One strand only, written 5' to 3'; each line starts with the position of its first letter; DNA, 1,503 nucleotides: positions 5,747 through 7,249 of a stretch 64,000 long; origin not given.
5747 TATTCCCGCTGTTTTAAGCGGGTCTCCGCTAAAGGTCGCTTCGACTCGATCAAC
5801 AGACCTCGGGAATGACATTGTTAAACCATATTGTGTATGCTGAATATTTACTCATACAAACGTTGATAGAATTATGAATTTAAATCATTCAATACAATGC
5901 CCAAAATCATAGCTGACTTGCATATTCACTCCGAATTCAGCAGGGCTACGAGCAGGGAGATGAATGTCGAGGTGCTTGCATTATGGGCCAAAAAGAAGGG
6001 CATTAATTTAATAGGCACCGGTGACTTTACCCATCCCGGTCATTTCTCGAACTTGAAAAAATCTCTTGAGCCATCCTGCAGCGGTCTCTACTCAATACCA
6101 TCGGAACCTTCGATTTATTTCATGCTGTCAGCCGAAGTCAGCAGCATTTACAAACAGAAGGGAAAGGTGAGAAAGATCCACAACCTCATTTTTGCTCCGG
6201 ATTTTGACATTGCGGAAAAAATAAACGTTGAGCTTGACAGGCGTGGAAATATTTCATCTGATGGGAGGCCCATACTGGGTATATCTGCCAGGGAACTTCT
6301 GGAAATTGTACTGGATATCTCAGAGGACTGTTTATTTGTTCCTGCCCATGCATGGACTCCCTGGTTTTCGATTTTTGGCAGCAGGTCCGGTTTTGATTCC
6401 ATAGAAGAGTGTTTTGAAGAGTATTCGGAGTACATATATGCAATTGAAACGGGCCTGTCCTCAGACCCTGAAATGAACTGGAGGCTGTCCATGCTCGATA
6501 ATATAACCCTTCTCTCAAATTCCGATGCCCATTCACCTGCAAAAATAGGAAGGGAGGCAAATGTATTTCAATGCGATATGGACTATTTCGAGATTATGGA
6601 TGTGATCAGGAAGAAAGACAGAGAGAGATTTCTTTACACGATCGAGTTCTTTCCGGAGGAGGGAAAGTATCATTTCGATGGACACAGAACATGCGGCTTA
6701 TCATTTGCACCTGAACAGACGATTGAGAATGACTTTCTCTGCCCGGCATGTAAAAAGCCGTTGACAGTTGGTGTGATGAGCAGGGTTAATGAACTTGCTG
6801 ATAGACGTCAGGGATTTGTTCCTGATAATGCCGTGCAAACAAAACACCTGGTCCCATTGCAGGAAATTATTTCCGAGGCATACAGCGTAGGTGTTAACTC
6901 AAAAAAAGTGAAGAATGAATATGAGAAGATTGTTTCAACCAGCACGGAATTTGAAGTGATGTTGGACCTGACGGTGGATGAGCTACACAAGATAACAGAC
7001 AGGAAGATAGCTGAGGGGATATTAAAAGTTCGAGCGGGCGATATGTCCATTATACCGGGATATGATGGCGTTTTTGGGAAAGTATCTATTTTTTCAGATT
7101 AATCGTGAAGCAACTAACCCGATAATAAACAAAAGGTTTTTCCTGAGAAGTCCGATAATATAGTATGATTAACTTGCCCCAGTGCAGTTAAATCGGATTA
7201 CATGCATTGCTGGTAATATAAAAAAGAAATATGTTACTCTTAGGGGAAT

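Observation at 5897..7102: Bacterial endonuclease Q-like PHP/Zn-ribbon protein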

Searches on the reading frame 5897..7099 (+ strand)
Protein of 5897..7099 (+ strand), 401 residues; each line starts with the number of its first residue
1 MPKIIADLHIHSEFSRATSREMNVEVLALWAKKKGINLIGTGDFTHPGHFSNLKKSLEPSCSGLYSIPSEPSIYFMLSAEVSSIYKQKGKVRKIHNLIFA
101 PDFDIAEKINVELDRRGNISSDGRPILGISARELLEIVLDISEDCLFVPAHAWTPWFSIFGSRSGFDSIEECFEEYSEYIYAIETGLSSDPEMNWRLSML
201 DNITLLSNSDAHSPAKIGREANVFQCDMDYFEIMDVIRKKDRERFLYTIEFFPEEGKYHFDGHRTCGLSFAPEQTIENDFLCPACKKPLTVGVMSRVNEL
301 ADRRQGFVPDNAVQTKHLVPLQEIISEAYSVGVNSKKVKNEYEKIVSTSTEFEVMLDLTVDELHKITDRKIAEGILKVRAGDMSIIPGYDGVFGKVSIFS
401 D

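Call 3: search_protein_families(library=ncbifam, proteins=[window:5897-7099:+], max_evalue=0.01)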
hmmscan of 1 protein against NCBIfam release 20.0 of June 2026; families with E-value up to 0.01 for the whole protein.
window:5897-7099:+ (401 aa): 1 family
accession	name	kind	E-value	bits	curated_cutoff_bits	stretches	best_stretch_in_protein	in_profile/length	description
TIGR00375.1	TIGR00375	hypoth_equivalog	9.9e-58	196.3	326.6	1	6-396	2-374/374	TIGR00375 family protein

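Call 4: search_protein_families(library=pfam, proteins=[window:5897-7099:+], max_evalue=0.01)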
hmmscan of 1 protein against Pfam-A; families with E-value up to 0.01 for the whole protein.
window:5897-7099:+ (401 aa): 1 family
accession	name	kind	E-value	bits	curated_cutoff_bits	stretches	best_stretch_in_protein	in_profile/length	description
PF13263.12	PHP_C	-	0.0014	18.6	21.3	1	203-239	16-53/56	PHP-associated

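Call 5: search_solved_structures(query=window:5897-7099:+, max_evalue=0.01, show_alignments=3)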
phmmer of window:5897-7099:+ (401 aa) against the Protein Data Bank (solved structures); distinct sequences matched with E-value up to 0.01: 3.
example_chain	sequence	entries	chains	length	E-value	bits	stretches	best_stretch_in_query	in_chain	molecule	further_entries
5zb8_A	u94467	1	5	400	5.8e-50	173.7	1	6-398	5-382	PfuEndoQ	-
7k31_A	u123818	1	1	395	2.8e-49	171.4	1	6-398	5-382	Endonuclease Q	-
7k30_A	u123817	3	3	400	3e-49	171.4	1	6-398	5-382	Endonuclease Q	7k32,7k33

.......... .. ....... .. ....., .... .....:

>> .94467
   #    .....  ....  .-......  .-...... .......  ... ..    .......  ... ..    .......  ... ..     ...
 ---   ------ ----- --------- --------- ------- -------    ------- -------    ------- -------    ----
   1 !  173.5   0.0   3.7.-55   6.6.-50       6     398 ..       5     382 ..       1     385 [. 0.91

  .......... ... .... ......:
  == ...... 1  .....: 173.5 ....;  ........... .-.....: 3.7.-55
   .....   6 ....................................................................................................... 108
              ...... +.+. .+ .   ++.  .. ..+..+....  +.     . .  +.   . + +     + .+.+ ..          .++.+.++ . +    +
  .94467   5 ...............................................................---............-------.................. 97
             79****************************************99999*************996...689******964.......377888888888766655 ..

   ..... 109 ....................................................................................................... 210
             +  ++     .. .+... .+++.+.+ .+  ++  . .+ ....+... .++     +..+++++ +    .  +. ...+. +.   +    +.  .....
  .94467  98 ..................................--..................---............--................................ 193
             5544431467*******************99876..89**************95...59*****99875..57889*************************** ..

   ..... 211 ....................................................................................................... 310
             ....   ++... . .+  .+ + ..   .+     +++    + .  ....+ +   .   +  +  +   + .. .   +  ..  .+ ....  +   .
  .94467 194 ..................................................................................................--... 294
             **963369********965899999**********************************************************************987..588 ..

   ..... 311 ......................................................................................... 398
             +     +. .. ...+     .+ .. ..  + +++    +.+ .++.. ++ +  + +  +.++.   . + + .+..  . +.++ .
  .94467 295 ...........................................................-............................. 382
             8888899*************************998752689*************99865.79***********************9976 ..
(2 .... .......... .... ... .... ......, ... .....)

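Call 7: find_homologous_proteins(query=window:5897-7099:+, max_evalue=0.00001)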
Query window:5897-7099:+ (401 aa): 8000 proteins with E <= 0.00001 among 8000 candidates; the best 120 are listed.
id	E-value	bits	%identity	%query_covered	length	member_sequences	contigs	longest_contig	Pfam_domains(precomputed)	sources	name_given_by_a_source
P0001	3.4e-270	914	100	100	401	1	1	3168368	PF27218.1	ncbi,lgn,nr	ncbi:MAG: DNA helicase UvrD [Nitrospiraceae bacterium]|nr:MAG: DNA helicase UvrD [Nitrospiraceae bac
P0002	2.8e-267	904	99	100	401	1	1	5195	PF27218.1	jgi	jgi:uncharacterized protein (TIGR00375 family)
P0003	1.7e-238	809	86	100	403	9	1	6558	PF27218.1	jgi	-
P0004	3.3e-235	798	86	100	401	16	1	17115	PF27218.1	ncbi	-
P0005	1.4e-234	796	86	100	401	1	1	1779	PF27218.1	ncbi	-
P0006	2.4e-203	694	72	100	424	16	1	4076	PF27218.1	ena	-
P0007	7.7e-203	692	72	98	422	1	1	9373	PF27218.1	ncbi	ncbi:MAG: endonuclease Q family protein [Nitrospirota bacterium]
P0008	2.2e-202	690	71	100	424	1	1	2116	PF27218.1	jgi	jgi:uncharacterized protein (TIGR00375 family)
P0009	4.2e-202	690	71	100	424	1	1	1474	PF27218.1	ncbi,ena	ncbi:MAG: endonuclease Q family protein [Nitrospirota bacterium]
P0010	1.2e-201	688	71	100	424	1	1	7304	PF27218.1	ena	-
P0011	1.5e-201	688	71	100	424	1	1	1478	PF27218.1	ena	-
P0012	2.8e-201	687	71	100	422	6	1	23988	PF27218.1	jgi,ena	jgi:uncharacterized protein (TIGR00375 family)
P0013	3.1e-201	687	71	100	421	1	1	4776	PF27218.1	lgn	-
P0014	3.5e-201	686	71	100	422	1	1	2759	PF27218.1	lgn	-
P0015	7.6e-201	685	71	100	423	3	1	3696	PF27218.1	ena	-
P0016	3.5e-200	683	71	100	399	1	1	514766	PF27218.1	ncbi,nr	ncbi:MAG: DNA helicase UvrD [Nitrospirae bacterium]|nr:DNA helicase UvrD [Nitrospirota bacterium]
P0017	3.9e-200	683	71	100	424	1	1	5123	PF27218.1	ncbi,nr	ncbi:MAG TPA: endonuclease Q family protein [Thermodesulfovibrionia bacterium]|nr:endonuclease Q fam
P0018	6.9e-200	682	71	100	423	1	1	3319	PF27218.1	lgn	-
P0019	7.8e-200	682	70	100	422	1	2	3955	PF27218.1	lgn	-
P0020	8.3e-200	682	71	100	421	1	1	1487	PF27218.1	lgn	-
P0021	2.7e-199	680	71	100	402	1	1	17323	PF27218.1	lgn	-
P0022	4.1e-199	680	70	100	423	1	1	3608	PF27218.1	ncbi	-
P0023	8.2e-199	679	70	100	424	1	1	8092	PF27218.1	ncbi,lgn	-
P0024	1.4e-198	678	71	100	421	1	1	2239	PF27218.1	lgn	-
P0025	2.4e-198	677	71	100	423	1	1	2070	PF27218.1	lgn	-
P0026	3.2e-198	677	71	100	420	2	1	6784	PF27218.1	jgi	-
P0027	3.2e-198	677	70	100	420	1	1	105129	PF27218.1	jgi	jgi:uncharacterized protein (TIGR00375 family)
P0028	3.8e-198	676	70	100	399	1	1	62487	PF27218.1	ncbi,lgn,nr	ncbi:MAG: DNA helicase UvrD [Nitrospirae bacterium]|nr:DNA helicase UvrD [Nitrospirota bacterium]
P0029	4.0e-198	676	71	100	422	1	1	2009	PF27218.1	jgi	jgi:uncharacterized protein (TIGR00375 family)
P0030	5.3e-198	676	70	100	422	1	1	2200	PF27218.1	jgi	jgi:uncharacterized protein (TIGR00375 family)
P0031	6.8e-198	676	70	100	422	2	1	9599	PF27218.1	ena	-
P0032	9.0e-198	675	70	100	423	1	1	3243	PF27218.1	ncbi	ncbi:MAG: endonuclease Q family protein [Nitrospirota bacterium]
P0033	1.1e-197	675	71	100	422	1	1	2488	PF27218.1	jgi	jgi:uncharacterized protein (TIGR00375 family)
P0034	2.0e-197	674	72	100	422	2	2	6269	PF27218.1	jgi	jgi:uncharacterized protein (TIGR00375 family)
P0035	2.5e-197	674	70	100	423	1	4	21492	PF27218.1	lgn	-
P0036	2.7e-197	674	70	100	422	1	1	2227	PF27218.1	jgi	jgi:uncharacterized protein (TIGR00375 family)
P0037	2.8e-197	674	70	100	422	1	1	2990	PF27218.1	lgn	-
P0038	7.8e-197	672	70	100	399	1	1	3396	PF27218.1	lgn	-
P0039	8.1e-197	672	69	100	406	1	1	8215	PF27218.1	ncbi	-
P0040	9.4e-197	672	70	100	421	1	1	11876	PF27218.1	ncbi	-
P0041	1.1e-196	672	68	100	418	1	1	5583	PF27218.1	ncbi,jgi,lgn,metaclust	metaclust:\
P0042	2.6e-196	670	70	100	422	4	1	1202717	PF27218.1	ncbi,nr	ncbi:MAG: DNA helicase UvrD [Nitrospiraceae bacterium]|nr:MAG: DNA helicase UvrD [Nitrospiraceae bac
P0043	3.1e-196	670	69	100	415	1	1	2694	PF27218.1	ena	-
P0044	3.4e-196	670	69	100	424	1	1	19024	PF27218.1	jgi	jgi:uncharacterized protein (TIGR00375 family)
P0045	5.5e-196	669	69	100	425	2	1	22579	PF27218.1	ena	-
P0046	7.9e-196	669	68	100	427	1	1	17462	PF27218.1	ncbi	-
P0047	1.1e-195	668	70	100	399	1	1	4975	PF27218.1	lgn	-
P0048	1.6e-195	668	69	100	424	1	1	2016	PF27218.1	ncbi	-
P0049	2.3e-195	667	70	100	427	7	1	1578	PF27218.1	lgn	-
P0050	4.2e-195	666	67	100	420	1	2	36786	PF27218.1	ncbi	-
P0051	4.8e-195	666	71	100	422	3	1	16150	PF27218.1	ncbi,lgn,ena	-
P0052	6.5e-195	666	69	100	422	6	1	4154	PF27218.1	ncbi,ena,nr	ncbi:MAG: DNA helicase UvrD [Thermodesulfovibrionia bacterium]|nr:DNA helicase UvrD [Thermodesulfovi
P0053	1.3e-194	665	69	100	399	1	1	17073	PF27218.1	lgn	-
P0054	2.2e-194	664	69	100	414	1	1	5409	PF27218.1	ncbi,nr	ncbi:MAG: DNA helicase UvrD [Thermodesulfovibrionia bacterium]|nr:DNA helicase UvrD [Thermodesulfovi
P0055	2.8e-194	664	68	100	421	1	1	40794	PF27218.1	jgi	jgi:uncharacterized protein (TIGR00375 family)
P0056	1.4e-193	661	70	99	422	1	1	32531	PF27218.1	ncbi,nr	ncbi:MAG: DNA helicase UvrD [Nitrospirae bacterium]|nr:DNA helicase UvrD [Nitrospirota bacterium]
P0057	1.9e-193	661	70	100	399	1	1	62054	PF27218.1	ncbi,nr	ncbi:MAG: DNA helicase UvrD [Nitrospirae bacterium]|nr:DNA helicase UvrD [Nitrospirota bacterium]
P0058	2.2e-193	661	68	100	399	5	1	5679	PF27218.1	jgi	jgi:uncharacterized protein (TIGR00375 family)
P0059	2.2e-193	661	67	100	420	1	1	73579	PF27218.1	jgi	-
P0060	4.1e-193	660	68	100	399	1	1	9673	PF27218.1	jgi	jgi:uncharacterized protein (TIGR00375 family)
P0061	5.1e-193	660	69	100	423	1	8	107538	PF27218.1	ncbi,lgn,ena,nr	ncbi:hypothetical protein BMS3Abin10_01252 [bacterium BMS3Abin10]|nr:hypothetical protein BMS3Abin10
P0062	6.5e-193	659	68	100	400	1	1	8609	PF27218.1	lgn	-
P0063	1.1e-192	659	68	99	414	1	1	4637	PF27218.1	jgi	jgi:uncharacterized protein (TIGR00375 family)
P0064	1.5e-192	658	68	99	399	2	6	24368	PF27218.1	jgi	jgi:uncharacterized protein (TIGR00375 family)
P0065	3.0e-192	657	70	99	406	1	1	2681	PF27218.1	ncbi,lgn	-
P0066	4.0e-192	657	68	100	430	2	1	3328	PF27218.1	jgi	-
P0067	1.5e-191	655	72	93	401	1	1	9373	PF27218.1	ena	-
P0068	1.6e-191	655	66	100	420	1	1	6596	PF27218.1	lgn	-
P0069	9.8e-191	652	69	99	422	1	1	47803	PF27218.1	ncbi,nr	ncbi:MAG: DNA helicase UvrD [Nitrospirae bacterium]|nr:DNA helicase UvrD [Nitrospirota bacterium]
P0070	3.3e-190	650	66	100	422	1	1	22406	PF27218.1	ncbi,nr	ncbi:MAG: DNA helicase UvrD [Nitrospirae bacterium]|nr:DNA helicase UvrD [Nitrospirota bacterium]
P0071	4.2e-190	650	69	99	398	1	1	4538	PF27218.1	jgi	jgi:uncharacterized protein (TIGR00375 family)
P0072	2.2e-189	648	67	99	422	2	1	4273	PF27218.1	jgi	jgi:uncharacterized protein (TIGR00375 family)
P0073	1.0e-188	645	68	99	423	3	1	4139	PF27218.1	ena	-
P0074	1.7e-188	645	68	100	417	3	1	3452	PF27218.1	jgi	jgi:uncharacterized protein (TIGR00375 family)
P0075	4.4e-188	643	66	100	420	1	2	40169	PF27218.1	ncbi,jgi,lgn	jgi:uncharacterized protein (TIGR00375 family)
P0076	5.7e-188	643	65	100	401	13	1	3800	PF27218.1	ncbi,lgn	-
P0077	1.9e-187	641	65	100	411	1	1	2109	PF27218.1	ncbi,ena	-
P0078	2.8e-187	641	67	99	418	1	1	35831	PF27218.1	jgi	-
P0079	2.9e-187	641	66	100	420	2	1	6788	PF27218.1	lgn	-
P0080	9.3e-187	639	68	99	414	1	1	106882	PF27218.1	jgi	jgi:uncharacterized protein (TIGR00375 family)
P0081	1.7e-186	638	70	95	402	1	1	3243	PF27218.1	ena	-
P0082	2.6e-185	634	67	100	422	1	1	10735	PF27218.1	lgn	-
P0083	3.1e-185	634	67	100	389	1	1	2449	PF27218.1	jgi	jgi:uncharacterized protein (TIGR00375 family)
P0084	6.5e-184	630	65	99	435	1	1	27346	PF27218.1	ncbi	ncbi:MAG: endonuclease Q family protein [Thermodesulfovibrionia bacterium]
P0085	1.7e-183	628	69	94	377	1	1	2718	PF27218.1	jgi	jgi:uncharacterized protein (TIGR00375 family)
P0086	2.9e-183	627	66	100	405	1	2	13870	PF27218.1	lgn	-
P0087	1.2e-182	625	67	99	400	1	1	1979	PF27218.1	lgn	-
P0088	8.8e-182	623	70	94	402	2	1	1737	PF27218.1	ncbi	ncbi:MAG: endonuclease Q family protein [Candidatus Mariimomonas ferrooxydans]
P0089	9.4e-182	622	66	100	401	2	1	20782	PF27218.1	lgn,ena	-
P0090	2.8e-181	621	66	100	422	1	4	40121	PF27218.1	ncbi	-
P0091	9.0e-181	619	68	95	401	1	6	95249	PF27218.1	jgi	jgi:uncharacterized protein (TIGR00375 family)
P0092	2.3e-180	618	65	100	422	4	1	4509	PF27218.1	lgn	-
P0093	2.1e-179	615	67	95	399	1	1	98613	PF27218.1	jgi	jgi:uncharacterized protein (TIGR00375 family)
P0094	2.0e-178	612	68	95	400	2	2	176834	PF27218.1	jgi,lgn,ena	-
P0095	4.2e-178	610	65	100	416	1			PF27218.1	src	-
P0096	3.5e-177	607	65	100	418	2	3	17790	PF27218.1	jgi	-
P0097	4.5e-177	607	63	100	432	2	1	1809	PF27218.1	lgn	-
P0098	1.9e-176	605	66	94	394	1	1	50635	PF27218.1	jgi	-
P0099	1.9e-172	592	63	99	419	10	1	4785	PF27218.1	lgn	-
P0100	3.0e-172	591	62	100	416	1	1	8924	PF27218.1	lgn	-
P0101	4.3e-172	591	64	100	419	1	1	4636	PF27218.1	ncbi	-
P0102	8.2e-172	590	62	99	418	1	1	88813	PF27218.1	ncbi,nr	ncbi:MAG: DNA helicase UvrD [Deltaproteobacteria bacterium]|nr:DNA helicase UvrD [Deltaproteobacteri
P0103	1.0e-171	589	61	99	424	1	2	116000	PF27218.1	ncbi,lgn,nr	ncbi:MAG: DNA helicase UvrD [Deltaproteobacteria bacterium]|nr:DNA helicase UvrD [Deltaproteobacteri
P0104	1.3e-171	589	65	95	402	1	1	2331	PF27218.1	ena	-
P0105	2.5e-171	588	65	95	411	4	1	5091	PF27218.1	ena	-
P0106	5.1e-171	587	62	99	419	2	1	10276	PF27218.1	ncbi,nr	ncbi:MAG: endonuclease Q family protein [Deltaproteobacteria bacterium]|nr:endonuclease Q family pro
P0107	6.9e-171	587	70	86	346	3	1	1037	PF27218.1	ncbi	ncbi:MAG: endonuclease Q family protein, partial [Nitrospirota bacterium]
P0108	9.0e-171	586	65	95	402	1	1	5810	PF27218.1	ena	-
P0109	9.2e-171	586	63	100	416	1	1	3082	PF27218.1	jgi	-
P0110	1.2e-170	586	63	99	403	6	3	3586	PF27218.1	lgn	-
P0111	2.4e-170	585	63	100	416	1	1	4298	PF27218.1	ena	-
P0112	3.3e-170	584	62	99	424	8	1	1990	PF27218.1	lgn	-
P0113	4.9e-170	584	63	94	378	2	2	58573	PF27218.1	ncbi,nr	ncbi:MAG: DNA helicase UvrD [Nitrospira sp.]|nr:DNA helicase UvrD [bacterium] MBL7049184.1 DNA helic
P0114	1.0e-169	583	63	99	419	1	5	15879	PF27218.1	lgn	-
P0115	1.0e-169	583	61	99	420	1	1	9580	PF27218.1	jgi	jgi:uncharacterized protein (TIGR00375 family)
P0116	1.4e-169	582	61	99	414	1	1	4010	PF27218.1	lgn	-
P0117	1.5e-169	582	61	99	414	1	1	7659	PF27218.1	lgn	-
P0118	2.2e-169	582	61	99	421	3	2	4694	PF27218.1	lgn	-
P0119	2.4e-169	582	61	99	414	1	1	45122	PF27218.1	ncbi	-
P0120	3.3e-169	581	60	99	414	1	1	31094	PF27218.1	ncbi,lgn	-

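Call 12: find_encoding_contigs(protein=P0016, flank=6000, max_places=3)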
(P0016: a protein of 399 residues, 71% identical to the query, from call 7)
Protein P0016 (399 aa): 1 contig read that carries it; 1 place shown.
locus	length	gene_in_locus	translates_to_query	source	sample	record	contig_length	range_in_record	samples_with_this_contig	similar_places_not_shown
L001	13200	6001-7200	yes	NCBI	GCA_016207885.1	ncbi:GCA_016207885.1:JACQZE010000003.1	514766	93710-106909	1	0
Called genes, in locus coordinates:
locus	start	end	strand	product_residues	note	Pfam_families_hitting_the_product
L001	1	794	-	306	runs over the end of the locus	PF04392:ABC_sub_bind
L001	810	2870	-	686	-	PF07715:Plug, PF00593:TonB_dep_Rec_b-barrel, PF25183:OMP_b-brl_4 (faint), PF14905:OMP_b-brl_3 (weak)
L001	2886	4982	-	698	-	PF07715:Plug, PF00593:TonB_dep_Rec_b-barrel, PF14905:OMP_b-brl_3 (weak)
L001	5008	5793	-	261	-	PF00072:Response_reg, PF00989:PAS, PF08448:PAS_4, PF13426:PAS_9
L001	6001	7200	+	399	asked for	PF27218:MJ0043_C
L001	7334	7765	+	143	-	PF09719:C_GCAxxG_C_C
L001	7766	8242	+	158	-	PF01967:MoaC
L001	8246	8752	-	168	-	PF01871:AMMECR1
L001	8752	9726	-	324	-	PF00348:polyprenyl_synt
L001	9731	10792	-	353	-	PF01008:IF-2B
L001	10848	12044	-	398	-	PF01566:Nramp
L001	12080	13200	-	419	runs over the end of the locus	PF05239:PRC (faint), PF14841:FliG_M (faint), PF03448:MgtE_N, PF00571:CBS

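Call 13: find_encoding_contigs(protein=P0042, flank=6000, max_places=3)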
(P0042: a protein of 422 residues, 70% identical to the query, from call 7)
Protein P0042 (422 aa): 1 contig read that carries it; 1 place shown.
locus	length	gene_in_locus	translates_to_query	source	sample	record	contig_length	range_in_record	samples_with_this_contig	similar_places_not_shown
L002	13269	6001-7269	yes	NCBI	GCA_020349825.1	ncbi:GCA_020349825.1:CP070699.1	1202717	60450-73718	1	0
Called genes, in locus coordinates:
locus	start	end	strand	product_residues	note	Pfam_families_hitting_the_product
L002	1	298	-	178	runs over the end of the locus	PF00005:ABC_tran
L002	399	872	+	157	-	PF02637:GatB_Yqey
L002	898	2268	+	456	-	PF00072:Response_reg, PF00158:Sigma54_activat, PF01078:Mg_chelatase (faint), PF14532:Sigma54_activ_2, PF07728:AAA_5 (weak), PF25601:AAA_lid_14, PF02954:HTH_8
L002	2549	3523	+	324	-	PF01073:3Beta_HSD, PF01370:Epimerase, PF04321:RmlD_sub_bind, PF05368:NmrA, PF07993:NAD_binding_4 (weak), PF13460:NAD_binding_10, PF16363:GDP_Man_Dehyd, PF07993:NAD_binding_4, +1 more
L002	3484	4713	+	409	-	PF00155:Aminotran_1_2, PF00266:Aminotran_5 (faint), PF01053:Cys_Met_Meta_PP (weak)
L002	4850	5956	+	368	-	-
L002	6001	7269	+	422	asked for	PF27218:MJ0043_C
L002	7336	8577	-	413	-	PF00109:ketoacyl-synt, PF00108:Thiolase_N (weak), PF02801:Ketoacyl-synt_C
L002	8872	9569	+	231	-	PF00174:Oxidored_molyb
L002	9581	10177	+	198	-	PF01794:Ferric_reduct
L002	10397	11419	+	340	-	PF04338:DUF481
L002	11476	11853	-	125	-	-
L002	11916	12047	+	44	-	-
